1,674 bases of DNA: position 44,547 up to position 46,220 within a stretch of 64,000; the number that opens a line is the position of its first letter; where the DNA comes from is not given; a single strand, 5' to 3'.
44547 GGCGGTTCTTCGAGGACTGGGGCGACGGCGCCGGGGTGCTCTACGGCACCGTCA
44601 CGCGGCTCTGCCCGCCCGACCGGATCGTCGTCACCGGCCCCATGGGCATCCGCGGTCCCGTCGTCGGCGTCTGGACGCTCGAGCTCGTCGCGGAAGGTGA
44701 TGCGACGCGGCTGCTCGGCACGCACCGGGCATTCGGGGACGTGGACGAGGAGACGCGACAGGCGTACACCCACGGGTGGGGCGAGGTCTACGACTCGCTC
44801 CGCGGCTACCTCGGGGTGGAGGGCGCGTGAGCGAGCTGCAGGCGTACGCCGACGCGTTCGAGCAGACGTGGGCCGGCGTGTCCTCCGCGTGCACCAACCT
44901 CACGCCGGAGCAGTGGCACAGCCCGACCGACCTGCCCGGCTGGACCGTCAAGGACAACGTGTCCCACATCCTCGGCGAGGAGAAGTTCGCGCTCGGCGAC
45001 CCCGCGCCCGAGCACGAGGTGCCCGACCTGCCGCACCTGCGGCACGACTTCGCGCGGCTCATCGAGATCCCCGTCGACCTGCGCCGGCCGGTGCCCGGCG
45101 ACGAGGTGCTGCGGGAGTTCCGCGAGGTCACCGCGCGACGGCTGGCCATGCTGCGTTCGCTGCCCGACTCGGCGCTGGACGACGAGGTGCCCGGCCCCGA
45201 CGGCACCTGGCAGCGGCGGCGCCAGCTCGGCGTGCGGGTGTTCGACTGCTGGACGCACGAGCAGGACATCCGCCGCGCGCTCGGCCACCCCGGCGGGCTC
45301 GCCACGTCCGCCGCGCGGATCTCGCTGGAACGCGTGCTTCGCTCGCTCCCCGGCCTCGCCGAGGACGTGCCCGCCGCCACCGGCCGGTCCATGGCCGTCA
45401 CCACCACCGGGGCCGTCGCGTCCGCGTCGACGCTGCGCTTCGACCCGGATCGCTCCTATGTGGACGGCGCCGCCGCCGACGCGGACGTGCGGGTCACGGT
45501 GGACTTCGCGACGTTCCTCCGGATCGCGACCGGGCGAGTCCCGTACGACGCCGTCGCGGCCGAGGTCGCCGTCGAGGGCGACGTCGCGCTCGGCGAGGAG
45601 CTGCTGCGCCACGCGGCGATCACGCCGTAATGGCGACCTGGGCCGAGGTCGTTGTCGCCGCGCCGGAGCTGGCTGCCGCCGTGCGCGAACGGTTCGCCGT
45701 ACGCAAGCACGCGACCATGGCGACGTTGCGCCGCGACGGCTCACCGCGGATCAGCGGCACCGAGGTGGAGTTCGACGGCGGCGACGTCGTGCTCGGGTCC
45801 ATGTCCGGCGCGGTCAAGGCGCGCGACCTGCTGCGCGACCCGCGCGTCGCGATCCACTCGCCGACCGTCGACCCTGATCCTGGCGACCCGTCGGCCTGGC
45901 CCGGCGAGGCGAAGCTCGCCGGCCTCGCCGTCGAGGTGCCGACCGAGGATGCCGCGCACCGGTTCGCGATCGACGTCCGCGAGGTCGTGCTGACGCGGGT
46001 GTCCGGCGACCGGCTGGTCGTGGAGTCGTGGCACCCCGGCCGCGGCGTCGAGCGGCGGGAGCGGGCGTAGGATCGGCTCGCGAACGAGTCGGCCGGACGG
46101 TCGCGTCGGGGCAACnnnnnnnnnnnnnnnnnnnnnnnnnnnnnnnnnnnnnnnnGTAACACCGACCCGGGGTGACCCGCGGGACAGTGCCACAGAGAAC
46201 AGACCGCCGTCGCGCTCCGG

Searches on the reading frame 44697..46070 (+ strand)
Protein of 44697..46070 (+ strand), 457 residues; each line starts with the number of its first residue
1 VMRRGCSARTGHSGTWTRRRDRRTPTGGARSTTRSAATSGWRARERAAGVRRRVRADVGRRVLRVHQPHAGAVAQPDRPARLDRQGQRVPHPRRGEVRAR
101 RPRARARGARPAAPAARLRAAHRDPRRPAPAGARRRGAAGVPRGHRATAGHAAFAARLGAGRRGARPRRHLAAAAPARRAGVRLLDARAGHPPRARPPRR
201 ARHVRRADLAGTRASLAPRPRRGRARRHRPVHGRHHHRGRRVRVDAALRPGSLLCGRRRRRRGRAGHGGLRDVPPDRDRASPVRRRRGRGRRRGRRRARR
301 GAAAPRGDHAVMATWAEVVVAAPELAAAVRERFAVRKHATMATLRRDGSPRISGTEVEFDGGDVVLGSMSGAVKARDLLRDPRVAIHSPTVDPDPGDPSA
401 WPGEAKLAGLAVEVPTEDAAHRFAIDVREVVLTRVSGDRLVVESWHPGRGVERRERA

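Call 25: search_protein_families(library=pfam, proteins=[window:44697-46070:+], max_evalue=0.01)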
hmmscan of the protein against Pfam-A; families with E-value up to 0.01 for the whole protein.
window:44697-46070:+ (457 aa): 1 family
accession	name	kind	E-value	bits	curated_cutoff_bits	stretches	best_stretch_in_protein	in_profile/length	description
PF01243.27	PNPOx_N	-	3.7e-07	31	28.1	1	327-423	3-85/120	Pyridoxamine 5'-phosphate oxidase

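Call 26: search_protein_families(library=padloc, proteins=[window:44697-46070:+], max_evalue=0.01)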
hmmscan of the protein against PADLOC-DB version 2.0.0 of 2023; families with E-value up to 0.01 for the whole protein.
window:44697-46070:+ (457 aa): 0 families
